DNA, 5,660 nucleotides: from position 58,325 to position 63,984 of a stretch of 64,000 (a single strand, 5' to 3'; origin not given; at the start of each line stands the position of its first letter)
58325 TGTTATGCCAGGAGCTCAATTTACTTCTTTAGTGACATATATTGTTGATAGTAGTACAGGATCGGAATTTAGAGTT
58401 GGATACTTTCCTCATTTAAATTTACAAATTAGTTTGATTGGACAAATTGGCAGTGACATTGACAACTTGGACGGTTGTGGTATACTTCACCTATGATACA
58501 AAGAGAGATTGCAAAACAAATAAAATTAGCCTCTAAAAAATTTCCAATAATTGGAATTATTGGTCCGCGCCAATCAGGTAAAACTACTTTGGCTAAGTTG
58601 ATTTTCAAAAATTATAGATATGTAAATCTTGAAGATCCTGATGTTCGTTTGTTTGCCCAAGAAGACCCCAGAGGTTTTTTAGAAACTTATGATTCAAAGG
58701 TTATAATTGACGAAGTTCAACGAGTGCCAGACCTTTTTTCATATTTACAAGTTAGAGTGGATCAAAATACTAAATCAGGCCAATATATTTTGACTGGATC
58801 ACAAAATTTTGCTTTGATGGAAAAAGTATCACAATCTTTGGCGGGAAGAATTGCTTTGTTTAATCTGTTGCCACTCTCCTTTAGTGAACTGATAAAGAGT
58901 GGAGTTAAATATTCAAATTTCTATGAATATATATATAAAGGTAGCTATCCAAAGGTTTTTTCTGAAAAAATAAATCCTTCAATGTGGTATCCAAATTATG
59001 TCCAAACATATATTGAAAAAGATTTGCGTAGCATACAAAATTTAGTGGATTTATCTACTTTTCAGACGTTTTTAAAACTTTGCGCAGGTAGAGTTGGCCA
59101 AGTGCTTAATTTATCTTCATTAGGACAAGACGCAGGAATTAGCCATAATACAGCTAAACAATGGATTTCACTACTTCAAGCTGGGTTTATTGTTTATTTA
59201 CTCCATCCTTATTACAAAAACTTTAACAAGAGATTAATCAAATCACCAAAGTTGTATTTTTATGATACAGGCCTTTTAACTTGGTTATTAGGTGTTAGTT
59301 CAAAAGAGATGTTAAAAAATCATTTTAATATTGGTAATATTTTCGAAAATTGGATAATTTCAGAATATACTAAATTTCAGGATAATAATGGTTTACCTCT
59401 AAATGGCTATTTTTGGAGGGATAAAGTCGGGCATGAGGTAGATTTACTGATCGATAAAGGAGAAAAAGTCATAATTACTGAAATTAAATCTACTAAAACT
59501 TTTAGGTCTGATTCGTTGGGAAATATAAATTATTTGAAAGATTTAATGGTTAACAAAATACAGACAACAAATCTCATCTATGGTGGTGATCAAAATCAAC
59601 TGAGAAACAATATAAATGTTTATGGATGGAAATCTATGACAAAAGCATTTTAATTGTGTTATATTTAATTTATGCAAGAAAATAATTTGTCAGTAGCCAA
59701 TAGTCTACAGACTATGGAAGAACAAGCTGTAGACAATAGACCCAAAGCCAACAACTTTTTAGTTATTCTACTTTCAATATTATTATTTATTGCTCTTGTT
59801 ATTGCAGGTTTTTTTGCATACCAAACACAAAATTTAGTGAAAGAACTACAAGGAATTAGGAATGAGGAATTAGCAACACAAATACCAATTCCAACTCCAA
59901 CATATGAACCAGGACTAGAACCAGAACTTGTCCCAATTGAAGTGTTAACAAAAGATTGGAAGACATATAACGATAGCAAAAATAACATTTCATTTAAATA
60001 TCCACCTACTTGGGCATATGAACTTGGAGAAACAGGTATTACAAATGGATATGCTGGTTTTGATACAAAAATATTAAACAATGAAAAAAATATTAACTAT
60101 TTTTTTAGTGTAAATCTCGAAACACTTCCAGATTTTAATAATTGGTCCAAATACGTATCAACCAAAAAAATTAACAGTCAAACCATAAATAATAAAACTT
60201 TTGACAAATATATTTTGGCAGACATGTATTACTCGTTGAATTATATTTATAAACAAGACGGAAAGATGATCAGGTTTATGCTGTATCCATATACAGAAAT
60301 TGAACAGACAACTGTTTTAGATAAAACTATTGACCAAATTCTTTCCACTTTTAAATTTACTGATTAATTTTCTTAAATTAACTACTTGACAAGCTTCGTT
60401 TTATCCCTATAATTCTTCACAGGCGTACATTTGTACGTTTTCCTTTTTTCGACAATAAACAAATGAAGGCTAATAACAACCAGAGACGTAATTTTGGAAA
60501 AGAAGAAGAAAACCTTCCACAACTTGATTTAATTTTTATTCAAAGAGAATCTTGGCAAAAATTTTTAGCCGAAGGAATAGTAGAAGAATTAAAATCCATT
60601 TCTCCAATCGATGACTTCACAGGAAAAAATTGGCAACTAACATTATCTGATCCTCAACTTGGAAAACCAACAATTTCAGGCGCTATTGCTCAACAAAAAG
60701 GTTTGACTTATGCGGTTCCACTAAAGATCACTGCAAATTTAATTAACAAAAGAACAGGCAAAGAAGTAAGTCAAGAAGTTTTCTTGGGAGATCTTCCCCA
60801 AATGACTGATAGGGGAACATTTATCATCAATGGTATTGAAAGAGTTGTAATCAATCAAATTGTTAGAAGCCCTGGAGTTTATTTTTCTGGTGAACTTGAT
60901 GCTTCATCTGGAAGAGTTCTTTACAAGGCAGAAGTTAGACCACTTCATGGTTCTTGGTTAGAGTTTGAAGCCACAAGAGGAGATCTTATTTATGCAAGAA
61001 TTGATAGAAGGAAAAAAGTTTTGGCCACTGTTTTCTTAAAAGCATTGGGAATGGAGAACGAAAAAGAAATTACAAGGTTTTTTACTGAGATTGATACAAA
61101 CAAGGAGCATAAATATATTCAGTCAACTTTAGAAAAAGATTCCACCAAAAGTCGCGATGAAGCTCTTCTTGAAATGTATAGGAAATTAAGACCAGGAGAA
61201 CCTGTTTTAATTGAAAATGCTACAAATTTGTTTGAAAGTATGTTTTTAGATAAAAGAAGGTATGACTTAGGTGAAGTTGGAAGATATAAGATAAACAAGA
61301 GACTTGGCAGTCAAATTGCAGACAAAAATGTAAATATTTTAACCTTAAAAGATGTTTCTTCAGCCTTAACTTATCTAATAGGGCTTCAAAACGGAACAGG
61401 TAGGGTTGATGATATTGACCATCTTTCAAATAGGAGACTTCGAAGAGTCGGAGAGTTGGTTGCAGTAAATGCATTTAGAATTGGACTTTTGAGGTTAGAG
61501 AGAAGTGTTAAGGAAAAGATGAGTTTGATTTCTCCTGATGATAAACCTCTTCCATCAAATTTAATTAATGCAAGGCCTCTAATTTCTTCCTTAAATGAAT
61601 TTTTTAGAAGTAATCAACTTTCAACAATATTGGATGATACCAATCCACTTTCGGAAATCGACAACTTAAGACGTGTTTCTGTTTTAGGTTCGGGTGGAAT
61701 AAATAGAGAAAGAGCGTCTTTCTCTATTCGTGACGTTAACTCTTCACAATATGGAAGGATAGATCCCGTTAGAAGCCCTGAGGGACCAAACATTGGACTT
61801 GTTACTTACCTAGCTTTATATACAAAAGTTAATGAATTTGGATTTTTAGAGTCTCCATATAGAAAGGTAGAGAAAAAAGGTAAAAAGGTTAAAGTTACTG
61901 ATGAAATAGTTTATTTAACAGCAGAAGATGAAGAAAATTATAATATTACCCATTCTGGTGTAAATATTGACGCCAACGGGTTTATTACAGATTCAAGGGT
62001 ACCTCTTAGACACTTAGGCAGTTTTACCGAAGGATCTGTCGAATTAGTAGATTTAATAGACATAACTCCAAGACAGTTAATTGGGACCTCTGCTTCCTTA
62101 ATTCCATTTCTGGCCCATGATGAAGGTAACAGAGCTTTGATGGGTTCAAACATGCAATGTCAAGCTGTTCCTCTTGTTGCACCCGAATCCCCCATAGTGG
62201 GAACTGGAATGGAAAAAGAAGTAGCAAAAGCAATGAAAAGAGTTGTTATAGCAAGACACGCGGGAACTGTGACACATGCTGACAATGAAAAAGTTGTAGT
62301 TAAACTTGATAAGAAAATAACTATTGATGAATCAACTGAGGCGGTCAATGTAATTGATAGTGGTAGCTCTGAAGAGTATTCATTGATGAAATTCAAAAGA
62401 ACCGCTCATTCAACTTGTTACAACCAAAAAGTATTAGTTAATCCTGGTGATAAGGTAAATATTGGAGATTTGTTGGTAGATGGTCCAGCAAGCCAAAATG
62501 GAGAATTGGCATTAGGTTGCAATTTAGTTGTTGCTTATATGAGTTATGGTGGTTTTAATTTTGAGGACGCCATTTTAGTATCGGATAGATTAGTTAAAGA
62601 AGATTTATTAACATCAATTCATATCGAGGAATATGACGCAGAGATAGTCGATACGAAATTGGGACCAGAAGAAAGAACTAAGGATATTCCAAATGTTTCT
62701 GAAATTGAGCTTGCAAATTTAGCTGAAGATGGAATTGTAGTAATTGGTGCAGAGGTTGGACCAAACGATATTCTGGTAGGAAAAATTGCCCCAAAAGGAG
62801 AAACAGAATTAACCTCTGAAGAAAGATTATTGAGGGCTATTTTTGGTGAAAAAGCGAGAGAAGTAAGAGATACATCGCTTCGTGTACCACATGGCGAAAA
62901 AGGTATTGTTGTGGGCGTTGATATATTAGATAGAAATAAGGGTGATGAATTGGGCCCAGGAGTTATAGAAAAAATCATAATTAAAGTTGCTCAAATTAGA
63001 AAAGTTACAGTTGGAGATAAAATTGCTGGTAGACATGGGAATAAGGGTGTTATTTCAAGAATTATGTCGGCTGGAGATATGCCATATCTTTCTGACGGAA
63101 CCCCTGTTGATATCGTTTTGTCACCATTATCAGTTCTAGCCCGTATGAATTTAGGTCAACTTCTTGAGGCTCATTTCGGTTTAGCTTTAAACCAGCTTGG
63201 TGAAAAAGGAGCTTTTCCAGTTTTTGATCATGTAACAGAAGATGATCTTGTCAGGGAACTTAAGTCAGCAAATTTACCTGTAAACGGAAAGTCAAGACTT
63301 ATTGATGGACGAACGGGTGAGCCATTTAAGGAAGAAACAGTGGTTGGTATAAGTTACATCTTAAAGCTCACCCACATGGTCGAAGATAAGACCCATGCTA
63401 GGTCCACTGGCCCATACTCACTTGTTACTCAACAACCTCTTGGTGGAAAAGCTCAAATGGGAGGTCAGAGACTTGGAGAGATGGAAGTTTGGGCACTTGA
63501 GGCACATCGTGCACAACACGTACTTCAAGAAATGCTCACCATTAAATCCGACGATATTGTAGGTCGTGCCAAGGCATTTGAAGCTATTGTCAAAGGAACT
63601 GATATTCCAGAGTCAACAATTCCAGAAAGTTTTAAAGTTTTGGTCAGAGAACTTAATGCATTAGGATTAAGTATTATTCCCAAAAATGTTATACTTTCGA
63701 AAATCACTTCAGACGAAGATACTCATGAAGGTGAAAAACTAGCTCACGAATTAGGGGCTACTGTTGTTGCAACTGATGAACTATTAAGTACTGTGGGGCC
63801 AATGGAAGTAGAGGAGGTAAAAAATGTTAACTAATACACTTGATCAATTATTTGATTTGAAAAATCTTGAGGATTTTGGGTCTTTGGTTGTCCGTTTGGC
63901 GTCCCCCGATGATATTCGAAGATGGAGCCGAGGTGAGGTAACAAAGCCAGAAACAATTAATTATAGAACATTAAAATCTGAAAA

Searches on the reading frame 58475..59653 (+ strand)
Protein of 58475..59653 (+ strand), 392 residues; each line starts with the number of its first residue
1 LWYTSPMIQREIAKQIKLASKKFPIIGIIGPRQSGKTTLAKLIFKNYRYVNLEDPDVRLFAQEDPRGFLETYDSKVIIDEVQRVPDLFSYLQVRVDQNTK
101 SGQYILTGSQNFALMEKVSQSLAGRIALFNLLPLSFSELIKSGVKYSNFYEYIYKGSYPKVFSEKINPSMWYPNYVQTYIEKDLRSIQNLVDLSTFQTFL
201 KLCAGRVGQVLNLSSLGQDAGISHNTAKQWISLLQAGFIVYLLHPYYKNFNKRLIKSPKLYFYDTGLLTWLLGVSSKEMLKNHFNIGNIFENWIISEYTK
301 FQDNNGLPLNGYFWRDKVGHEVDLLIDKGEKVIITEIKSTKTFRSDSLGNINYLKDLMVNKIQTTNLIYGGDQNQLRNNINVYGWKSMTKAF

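Call 8: search_protein_families(library=pfam, proteins=[window:58475-59653:+], max_evalue=0.01)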
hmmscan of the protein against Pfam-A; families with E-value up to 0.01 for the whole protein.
window:58475-59653:+ (392 aa): 4 families
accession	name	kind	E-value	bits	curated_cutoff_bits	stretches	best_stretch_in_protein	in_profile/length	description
PF13635.12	DUF4143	-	3.5e-46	157.3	28.1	1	181-339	1-159/160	Domain of unknown function (DUF4143)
PF13173.12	AAA_14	-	6.5e-31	107.4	27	1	24-139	3-128/129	AAA domain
PF13401.12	AAA_22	-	9.3e-05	23.2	27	0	75-112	87-126/130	AAA domain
PF00005.33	ABC_tran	-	0.0064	17.5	25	0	14-49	2-37/137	ABC transporter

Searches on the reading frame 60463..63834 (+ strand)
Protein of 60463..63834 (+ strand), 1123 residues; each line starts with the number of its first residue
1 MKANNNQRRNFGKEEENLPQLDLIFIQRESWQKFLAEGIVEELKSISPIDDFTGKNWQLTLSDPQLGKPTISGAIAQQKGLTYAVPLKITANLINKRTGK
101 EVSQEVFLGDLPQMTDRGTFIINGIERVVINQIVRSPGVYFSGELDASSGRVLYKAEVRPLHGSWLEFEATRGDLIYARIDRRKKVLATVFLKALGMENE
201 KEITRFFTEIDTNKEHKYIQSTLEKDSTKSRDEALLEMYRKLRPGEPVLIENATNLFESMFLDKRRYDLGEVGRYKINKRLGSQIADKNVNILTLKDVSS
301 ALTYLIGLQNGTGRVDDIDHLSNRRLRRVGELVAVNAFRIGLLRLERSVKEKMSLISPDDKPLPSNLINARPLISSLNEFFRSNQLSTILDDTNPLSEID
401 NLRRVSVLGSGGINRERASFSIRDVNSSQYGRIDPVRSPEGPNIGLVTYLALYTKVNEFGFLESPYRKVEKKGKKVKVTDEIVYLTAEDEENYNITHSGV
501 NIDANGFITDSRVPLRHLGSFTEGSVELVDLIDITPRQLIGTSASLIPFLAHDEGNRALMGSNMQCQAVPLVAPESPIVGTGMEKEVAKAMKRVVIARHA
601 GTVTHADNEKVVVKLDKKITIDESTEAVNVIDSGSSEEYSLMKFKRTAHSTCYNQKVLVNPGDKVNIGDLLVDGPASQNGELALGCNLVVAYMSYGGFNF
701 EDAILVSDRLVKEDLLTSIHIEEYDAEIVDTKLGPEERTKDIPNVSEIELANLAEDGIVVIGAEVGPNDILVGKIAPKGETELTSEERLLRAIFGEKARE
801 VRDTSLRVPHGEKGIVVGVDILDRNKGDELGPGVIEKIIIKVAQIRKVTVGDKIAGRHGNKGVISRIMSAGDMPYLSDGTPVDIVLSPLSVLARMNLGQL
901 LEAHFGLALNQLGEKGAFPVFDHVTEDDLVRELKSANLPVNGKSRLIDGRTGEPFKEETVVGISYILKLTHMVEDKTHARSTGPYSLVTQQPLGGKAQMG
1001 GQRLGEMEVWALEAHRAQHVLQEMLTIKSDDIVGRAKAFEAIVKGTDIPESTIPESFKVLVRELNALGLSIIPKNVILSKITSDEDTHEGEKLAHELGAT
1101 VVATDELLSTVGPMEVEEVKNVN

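Call 8: search_protein_families(library=pfam, proteins=[window:60463-63834:+], max_evalue=0.01)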
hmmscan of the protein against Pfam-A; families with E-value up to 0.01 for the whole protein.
window:60463-63834:+ (1123 aa): 6 families
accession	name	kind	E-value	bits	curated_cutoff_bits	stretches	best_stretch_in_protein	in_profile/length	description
PF00562.33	RNA_pol_Rpb2_6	-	2.1e-116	389.6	23.4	1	597-998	2-373/373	RNA polymerase Rpb2, domain 6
PF04561.19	RNA_pol_Rpb2_2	-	1.5e-35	123.1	21.7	1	135-327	1-190/190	RNA polymerase Rpb2, domain 2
PF04560.25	RNA_pol_Rpb2_7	-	3.1e-23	82.4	32.1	1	1000-1071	1-82/87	RNA polymerase Rpb2, domain 7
PF04565.21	RNA_pol_Rpb2_3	-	7.3e-21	74.5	21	1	389-456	2-68/68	RNA polymerase Rpb2, domain 3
PF10385.14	RNA_pol_Rpb2_45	-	1.9e-16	60.3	28.2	1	466-534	1-65/66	RNA polymerase beta subunit external 1 domain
PF04563.20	RNA_pol_Rpb2_1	-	1.7e-10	41.3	28.2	1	52-372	36-200/203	RNA polymerase beta subunit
